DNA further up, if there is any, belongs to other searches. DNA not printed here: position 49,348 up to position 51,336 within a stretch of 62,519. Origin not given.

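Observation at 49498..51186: YqgF/RuvX nuclease fused in frame to a CCA/A-adding tRNA nucleotidyltransferase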

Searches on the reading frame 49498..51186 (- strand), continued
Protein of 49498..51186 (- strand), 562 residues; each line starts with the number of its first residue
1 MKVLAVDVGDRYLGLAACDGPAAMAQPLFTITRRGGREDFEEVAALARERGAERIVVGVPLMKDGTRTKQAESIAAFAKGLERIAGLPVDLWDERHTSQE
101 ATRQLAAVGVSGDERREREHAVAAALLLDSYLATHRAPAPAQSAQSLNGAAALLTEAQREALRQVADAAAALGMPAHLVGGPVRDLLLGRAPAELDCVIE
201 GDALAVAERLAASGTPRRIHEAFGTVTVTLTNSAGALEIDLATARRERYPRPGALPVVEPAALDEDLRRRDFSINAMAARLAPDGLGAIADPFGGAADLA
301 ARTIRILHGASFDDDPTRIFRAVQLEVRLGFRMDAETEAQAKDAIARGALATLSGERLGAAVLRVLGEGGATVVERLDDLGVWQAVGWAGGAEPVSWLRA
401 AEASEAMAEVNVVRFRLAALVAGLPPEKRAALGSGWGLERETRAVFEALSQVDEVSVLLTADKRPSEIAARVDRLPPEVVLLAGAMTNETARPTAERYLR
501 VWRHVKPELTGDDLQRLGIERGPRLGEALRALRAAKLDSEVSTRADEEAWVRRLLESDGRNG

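Call 18: find_related_loci(query=window:49501-51186:-, collection=genome_contigs, flank=10000)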
Query window:49501-51186:- (562 aa) in genome_contigs; peptide patterns used: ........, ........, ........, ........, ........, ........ (x = any residue, [..] = any of these).
600 stretches matched a pattern (row limit reached: there are more); 347 encode a relative of the query (tblastn E <= 1e-3); the best 80 are kept; 80 distinct loci.
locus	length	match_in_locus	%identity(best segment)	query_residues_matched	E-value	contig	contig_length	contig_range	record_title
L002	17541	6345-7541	37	153-555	2e-69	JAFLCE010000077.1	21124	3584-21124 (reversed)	MAG: Anaerolineae bacterium isolate UWPOB_ANAER1 gnl_X_MCALJHDA_77, whole genome shotgun sequence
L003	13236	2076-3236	37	160-548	4e-63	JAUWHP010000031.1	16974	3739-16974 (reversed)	MAG: Dehalococcoidia bacterium isolate CSMAG_2271 CSMAG_2271_k141_3209570_length_16974_cov_11.5353, whole genome shotgun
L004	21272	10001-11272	38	141-554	8e-63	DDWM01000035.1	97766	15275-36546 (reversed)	MAG TPA_asm: Actinobacteria bacterium UBA2286 UBA2286_contig_17742, whole genome shotgun sequence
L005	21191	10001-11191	40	160-559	5e-63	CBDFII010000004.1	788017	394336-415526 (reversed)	MAG: Dehalococcoidia bacterium isolate 1e1f5736-07cf-4cce-af67-888d2012246e genome assembly, contig: contig_4, whole gen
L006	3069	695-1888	43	162-554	1e-62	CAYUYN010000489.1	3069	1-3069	MAG TPA_asm: uncultured Anaerolineales bacterium isolate SRP136066_co1_412 genome assembly, contig: NODE_66719_length_30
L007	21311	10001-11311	40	129-554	5e-62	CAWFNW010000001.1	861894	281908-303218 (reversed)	MAG: uncultured Actinomycetes bacterium isolate MFD05942.bin.1.20 genome assembly, contig: contig_13808, whole genome sh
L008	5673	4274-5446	39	162-556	5e-62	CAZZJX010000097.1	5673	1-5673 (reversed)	MAG TPA_asm: uncultured Dehalococcoidales bacterium isolate SRP068000_co1_322 genome assembly, contig: NODE_32684_length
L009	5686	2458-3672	40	163-553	1e-61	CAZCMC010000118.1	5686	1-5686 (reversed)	MAG TPA_asm: uncultured bacterium isolate SRP119689_co1_36 genome assembly, contig: NODE_23611_length_5686_cov_66.399396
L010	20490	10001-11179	38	162-555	2e-61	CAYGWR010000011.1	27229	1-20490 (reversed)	MAG TPA_asm: uncultured Dehalococcoidia bacterium isolate ERP119294_co1_277 genome assembly, contig: NODE_2014_length_27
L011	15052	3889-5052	37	154-543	3e-61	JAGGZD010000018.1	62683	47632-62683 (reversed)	MAG: Dehalococcoidia bacterium isolate AUK195 PB_MBMC_149_c_000000000122, whole genome shotgun sequence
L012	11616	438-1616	38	160-554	5e-61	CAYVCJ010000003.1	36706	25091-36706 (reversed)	MAG TPA_asm: uncultured Dehalococcoidales bacterium isolate binchicken_co262_64 genome assembly, contig: NODE_971_length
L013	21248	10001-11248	41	148-556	7e-61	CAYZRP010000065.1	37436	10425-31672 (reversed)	MAG TPA_asm: uncultured Anaerolineales bacterium isolate SRP298887_co1_48 genome assembly, contig: NODE_824_length_37436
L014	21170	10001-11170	36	152-544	9e-61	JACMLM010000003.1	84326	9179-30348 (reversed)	MAG: Anaerolineales bacterium isolate ES-bin-309 ES-bin-309-contig-k141_242114, whole genome shotgun sequence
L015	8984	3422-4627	37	160-562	6e-61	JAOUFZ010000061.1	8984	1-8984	MAG: Dehalococcoidia bacterium isolate 4_1_July_SF_Bin57 4_1_July_SF_Bin57_scaffold_3982_c1, whole genome shotgun sequen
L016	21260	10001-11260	38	140-555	1e-60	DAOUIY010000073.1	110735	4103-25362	MAG TPA_asm: Dehalococcoidia bacterium isolate S32_229 k113_2199066, whole genome shotgun sequence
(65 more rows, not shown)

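Call 22: search_protein_representatives(protein=window:49501-51186:-)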
Query: 562 residues. Proteins with E-value up to 0.001 (for the whole library): 39224; up to 1e-10: 13701; up to 1e-30: 3097. The best 150 are listed.
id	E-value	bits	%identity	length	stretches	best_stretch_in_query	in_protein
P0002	4.2e-253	857.8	77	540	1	24-562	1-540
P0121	1.8e-69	251.9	45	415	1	161-558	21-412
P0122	1.1e-66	242.8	48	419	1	168-558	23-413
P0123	4.6e-65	237.4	41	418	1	152-558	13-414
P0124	4.6e-64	234.1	43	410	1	162-554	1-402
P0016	6.2e-63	230.4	45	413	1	157-557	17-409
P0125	8.2e-63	230.0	43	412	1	160-559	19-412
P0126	1.1e-62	229.5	44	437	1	160-558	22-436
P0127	1.6e-62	229.1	43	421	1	161-555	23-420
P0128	1.7e-62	229.0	44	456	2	156-409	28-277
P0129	2.8e-62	228.2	40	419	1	158-555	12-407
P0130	4.3e-62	227.6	39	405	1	162-556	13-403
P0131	5.3e-62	227.3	38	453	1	159-555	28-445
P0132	1.5e-61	225.8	43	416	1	163-555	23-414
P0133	1.8e-61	225.6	42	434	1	160-556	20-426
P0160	1.1e-59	219.7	44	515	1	125-557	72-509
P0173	1.1e-58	216.4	47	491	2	150-417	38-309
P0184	2.7e-58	215.1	37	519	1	152-553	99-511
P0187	3.3e-58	214.8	43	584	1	161-557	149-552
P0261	1.0e-55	206.6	40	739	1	107-551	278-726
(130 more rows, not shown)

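Call 55: find_encoding_contigs(protein=window:49498-51186:-, flank=10000, max_places=4)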
Protein window:49498-51186:- (562 aa): no gene with exactly this product is on record in the collection.

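Call 60: predict_structure(alignment_id=A2)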
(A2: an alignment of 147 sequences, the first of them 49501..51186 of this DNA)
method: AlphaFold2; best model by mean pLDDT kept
length: 562 residues; sequences in the alignment: 147
mean_pLDDT: 84.9   pTM: 0.58
mean pLDDT of the five models: 84.9, 81.5, 81.0, 80.8, 80.1
residues with pLDDT >= 90: 327; 70-90: 141; 50-70: 52; < 50: 42
segments of 3 or more residues with pLDDT < 50: 138-145, 245-277
pLDDT, mean of each block of 10 residues (from residue 1): 95 94 83 96 97 97 89 97 98 90 89 91 95 71 46 80 84 77 65 75 83 72 70 79 49 30 33 45 63 81 90 95 93 97 97 96 93 94 87 78 86 95 94 95 97 96 97 97 91 96 98 98 97 98 98 93 61
secondary structure, 60 per line:
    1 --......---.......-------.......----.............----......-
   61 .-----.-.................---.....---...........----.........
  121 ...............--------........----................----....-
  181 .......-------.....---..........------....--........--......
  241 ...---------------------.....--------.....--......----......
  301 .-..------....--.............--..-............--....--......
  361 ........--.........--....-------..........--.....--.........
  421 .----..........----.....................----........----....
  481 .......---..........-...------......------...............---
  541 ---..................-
elements in order: E3-8 E12-18 E26-32 H37-49 E54-59 H69-85 E89-93 H97-107 H112-135 H144-151 H156-171 E176-179 H181-187 E195-199 H203-212 E219-222 E225-232 E235-243 H265-269 E278-282 E285-290 H295-301 H311-314 H317-329 H335-346 H349-352 H355-368 H371-379 H382-385 H393-402 H405-409 H412-421 H426-435 H440-460 H465-472 H477-487 H491-500 H511-516 H523-537 H544-561

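Call 62: search_protein_families(library=pfam, proteins=[P0054, P0091, P0023, P0187, P0261, P0160, P0184, P0010, P0173], max_evalue=0.01)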
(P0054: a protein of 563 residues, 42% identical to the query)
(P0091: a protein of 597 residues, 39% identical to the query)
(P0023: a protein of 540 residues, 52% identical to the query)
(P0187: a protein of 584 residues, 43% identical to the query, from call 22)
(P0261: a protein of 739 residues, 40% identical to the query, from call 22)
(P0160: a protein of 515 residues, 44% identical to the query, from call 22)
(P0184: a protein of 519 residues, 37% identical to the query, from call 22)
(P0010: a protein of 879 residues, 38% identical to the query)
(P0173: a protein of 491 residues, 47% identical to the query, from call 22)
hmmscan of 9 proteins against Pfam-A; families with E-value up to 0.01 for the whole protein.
P0054 (563 aa): 2 families
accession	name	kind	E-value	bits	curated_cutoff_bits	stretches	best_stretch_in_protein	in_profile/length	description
PF01743.26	PolyA_pol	-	1.8e-22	80.5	23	1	164-291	1-126/126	Poly A polymerase head domain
PF00571.33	CBS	-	5.6e-05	23.8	24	1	17-65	2-52/57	CBS domain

P0091 (597 aa): 1 family
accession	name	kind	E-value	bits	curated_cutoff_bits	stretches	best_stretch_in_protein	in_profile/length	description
PF01743.26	PolyA_pol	-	3.3e-21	76.4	23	1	181-313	2-126/126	Poly A polymerase head domain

P0023 (540 aa): 1 family
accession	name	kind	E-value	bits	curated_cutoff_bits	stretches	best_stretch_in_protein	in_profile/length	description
PF01743.26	PolyA_pol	-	1.1e-22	81.1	23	1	145-272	3-126/126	Poly A polymerase head domain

P0187 (584 aa): 2 families
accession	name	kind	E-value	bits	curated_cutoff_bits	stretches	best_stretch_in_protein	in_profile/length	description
PF01743.26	PolyA_pol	-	6.5e-24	85.1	23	1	164-291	1-126/126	Poly A polymerase head domain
PF00571.33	CBS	-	0.002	18.9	24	0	17-43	2-30/57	CBS domain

P0261 (739 aa): 4 families
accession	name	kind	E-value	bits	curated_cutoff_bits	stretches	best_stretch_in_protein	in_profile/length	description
PF01743.26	PolyA_pol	-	1.1e-24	87.6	23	1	344-478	1-126/126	Poly A polymerase head domain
PF02272.25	DHHA1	-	1.8e-08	35.2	25.9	1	215-300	12-99/102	DHHA1 domain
PF01368.27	DHH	-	8.8e-08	32.9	28.1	1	3-141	3-125/125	DHH family, N-terminal domain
PF12627.12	PolyA_pol_RNAbd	-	7.1e-05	22.9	22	1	503-564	1-60/64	Probable RNA and SrmB- binding site of polymerase A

P0160 (515 aa): 4 families
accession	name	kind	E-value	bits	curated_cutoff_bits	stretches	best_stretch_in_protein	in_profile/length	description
PF01743.26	PolyA_pol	-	2.1e-21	77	23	1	118-245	1-126/126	Poly A polymerase head domain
PF00571.33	CBS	-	9.8e-16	58.3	24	1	20-74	1-56/57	CBS domain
PF12627.12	PolyA_pol_RNAbd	-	2.7e-07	30.7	22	1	271-331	2-60/64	Probable RNA and SrmB- binding site of polymerase A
PF13735.12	tRNA_NucTran2_2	-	0.0055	17.1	27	1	459-498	103-143/149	tRNA nucleotidyltransferase domain 2 putative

P0184 (519 aa): 4 families
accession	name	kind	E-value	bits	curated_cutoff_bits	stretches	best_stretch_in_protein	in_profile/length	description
PF01743.26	PolyA_pol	-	1.1e-29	103.8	23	1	123-250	1-126/126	Poly A polymerase head domain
PF12627.12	PolyA_pol_RNAbd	-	2.9e-10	40.2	22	1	276-332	2-56/64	Probable RNA and SrmB- binding site of polymerase A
PF00571.33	CBS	-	3.1e-10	40.7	24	1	25-78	2-56/57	CBS domain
PF13735.12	tRNA_NucTran2_2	-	1.8e-05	25.2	27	1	372-506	13-145/149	tRNA nucleotidyltransferase domain 2 putative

P0010 (879 aa): 5 families
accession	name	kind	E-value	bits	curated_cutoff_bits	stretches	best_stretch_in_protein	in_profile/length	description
PF00571.33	CBS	-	1.9e-28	98.9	24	2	311-363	2-55/57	CBS domain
PF01743.26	PolyA_pol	-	1.2e-24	87.4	23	1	477-603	2-126/126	Poly A polymerase head domain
PF01368.27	DHH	-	8.2e-11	42.7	28.1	1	3-145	3-125/125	DHH family, N-terminal domain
PF12627.12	PolyA_pol_RNAbd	-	5.8e-08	32.8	22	1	628-688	1-59/64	Probable RNA and SrmB- binding site of polymerase A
PF02272.25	DHHA1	-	7.3e-06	26.8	25.9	1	241-300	33-100/102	DHHA1 domain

P0173 (491 aa): 1 family
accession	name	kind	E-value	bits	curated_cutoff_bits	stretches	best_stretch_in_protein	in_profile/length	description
PF01743.26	PolyA_pol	-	6.6e-22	78.6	23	1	64-195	1-126/126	Poly A polymerase head domain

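Call 63: fold_search(model_id=the predicted structure, library=pdb)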
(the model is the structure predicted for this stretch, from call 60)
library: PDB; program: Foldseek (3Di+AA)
matches with E <= 10: 958; with E <= 0.001: 61
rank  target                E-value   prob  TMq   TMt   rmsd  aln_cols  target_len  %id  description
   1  5hc9_A                6.4e-19  1.00  0.53  0.67   6.8       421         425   29  Thermotoga maritima CCA-adding enzyme complexed with tRNA_CCA (released 2016-04-27)
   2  5hc9_B                2.9e-18  1.00  0.51  0.66   6.4       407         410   28  Thermotoga maritima CCA-adding enzyme complexed with tRNA_CCA (released 2016-04-27)
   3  3h39_B                1.4e-17  1.00  0.54  0.69   5.7       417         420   27  The complex structure of CCA-adding enzyme with ATP (released 2009-10-13)
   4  3h38                  1.9e-17  1.00  0.56  0.71   6.5       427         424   28  The structure of CCA-adding enzyme apo form II (released 2009-10-13)
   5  3h3a_B                2.4e-17  1.00  0.55  0.71   5.9       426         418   28  The complex structure of CCA-adding enzyme with CTP (released 2009-10-13)
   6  3h37_A                4.3e-17  1.00  0.54  0.69   5.7       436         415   27  The structure of CCA-adding enzyme apo form I (released 2009-10-13)
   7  4wby                  5.7e-17  1.00  0.47  0.66   6.2       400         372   28  tRNA-processing enzyme (apo form I) (released 2015-04-15)
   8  3h3a_A                5.9e-17  1.00  0.52  0.66   6.0       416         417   28  The complex structure of CCA-adding enzyme with CTP (released 2009-10-13)
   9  4wc2_A                5.9e-17  1.00  0.46  0.66   6.5       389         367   29  Crystal structure of tRNA nucleotidyltransferase complexed with a primer tRNA and an incoming ATP analog (released 2015-04-15)
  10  3h37_B                6.5e-17  1.00  0.54  0.69   5.5       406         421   28  The structure of CCA-adding enzyme apo form I (released 2009-10-13)
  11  3h39_A                1.2e-16  1.00  0.55  0.72   5.4       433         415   28  The complex structure of CCA-adding enzyme with ATP (released 2009-10-13)
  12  4wbz_B                7.3e-15  1.00  0.44  0.67   6.4       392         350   28  tRNA-processing enzyme (apo form 2) (released 2015-04-15)
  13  4wbz_A                1.3e-14  1.00  0.46  0.66   6.8       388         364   29  tRNA-processing enzyme (apo form 2) (released 2015-04-15)
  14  1vfg_A                8.7e-12  1.00  0.42  0.64   6.7       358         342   30  Crystal structure of tRNA nucleotidyltransferase complexed with a primer tRNA and an incoming ATP analog (released 2004-08-10)
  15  1vfg_B                1.0e-11  1.00  0.44  0.64   7.1       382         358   28  Crystal structure of tRNA nucleotidyltransferase complexed with a primer tRNA and an incoming ATP analog (released 2004-08-10)
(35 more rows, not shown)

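Call 70: search_protein_families(library=padloc, proteins=[window:49501-51186:-], max_evalue=0.01)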
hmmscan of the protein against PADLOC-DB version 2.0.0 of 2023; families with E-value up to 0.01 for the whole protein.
window:49501-51186:- (562 aa): 0 families
